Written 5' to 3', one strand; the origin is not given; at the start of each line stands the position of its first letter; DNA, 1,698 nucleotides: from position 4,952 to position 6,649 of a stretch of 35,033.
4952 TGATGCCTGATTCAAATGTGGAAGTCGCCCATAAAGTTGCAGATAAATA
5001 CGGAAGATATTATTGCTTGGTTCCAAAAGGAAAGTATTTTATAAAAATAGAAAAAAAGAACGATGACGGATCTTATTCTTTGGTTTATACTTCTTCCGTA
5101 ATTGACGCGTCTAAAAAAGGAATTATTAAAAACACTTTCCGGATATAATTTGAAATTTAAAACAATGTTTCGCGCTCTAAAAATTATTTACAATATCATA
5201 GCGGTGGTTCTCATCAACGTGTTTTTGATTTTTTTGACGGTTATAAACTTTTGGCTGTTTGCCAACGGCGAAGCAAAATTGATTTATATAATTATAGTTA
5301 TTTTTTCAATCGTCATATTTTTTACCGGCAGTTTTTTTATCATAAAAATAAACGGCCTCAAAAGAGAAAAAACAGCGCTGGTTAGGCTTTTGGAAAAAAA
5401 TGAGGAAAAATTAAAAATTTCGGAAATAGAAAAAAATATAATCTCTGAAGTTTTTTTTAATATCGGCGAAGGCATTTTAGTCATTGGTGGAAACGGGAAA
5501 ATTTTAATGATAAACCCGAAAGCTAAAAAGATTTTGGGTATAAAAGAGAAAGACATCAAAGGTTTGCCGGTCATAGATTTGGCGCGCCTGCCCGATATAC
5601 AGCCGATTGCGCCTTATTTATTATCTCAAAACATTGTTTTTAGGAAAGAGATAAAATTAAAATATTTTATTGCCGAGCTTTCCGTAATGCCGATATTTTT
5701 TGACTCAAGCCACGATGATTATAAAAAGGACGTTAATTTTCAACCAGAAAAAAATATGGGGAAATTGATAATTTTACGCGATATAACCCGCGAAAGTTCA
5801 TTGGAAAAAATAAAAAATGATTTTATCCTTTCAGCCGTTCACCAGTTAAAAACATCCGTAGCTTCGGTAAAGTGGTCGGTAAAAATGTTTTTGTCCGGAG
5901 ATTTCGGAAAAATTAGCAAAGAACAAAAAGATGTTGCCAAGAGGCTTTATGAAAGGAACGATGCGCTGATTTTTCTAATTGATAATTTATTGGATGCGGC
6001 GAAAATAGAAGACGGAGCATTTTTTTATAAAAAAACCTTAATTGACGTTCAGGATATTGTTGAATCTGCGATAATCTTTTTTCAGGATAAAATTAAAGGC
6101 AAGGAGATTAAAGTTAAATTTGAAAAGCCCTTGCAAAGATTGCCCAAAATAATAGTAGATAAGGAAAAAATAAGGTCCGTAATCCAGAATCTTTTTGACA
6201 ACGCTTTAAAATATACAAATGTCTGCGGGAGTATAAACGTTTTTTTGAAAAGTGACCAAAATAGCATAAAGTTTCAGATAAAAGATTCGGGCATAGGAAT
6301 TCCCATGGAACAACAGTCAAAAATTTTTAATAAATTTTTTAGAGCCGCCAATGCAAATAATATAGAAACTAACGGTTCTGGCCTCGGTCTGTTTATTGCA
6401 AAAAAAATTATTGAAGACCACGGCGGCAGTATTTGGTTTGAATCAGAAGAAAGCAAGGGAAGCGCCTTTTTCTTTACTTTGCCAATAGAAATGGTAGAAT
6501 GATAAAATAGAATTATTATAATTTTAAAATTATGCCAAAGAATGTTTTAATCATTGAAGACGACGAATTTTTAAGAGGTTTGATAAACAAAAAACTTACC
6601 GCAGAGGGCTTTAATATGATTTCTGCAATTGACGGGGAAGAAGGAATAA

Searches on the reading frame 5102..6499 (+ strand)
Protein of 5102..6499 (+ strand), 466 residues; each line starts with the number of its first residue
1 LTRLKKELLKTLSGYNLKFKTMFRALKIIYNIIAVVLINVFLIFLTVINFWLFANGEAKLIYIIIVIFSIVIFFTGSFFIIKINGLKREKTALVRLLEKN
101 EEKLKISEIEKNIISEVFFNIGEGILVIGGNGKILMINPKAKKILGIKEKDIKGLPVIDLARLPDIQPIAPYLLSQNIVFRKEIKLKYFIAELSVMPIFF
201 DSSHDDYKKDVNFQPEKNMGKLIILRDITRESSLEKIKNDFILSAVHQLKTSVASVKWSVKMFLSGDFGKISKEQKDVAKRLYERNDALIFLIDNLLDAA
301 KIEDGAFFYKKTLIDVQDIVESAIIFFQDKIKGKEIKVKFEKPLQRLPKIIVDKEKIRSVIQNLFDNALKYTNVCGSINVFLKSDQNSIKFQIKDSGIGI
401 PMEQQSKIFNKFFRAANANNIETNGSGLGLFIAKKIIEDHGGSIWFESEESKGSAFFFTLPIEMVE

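Call 61: find_encoding_contigs(protein=window:5102-6499:+, flank=7000, max_places=8)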
Protein window:5102-6499:+ (466 aa): no gene with exactly this product is on record in the collection.
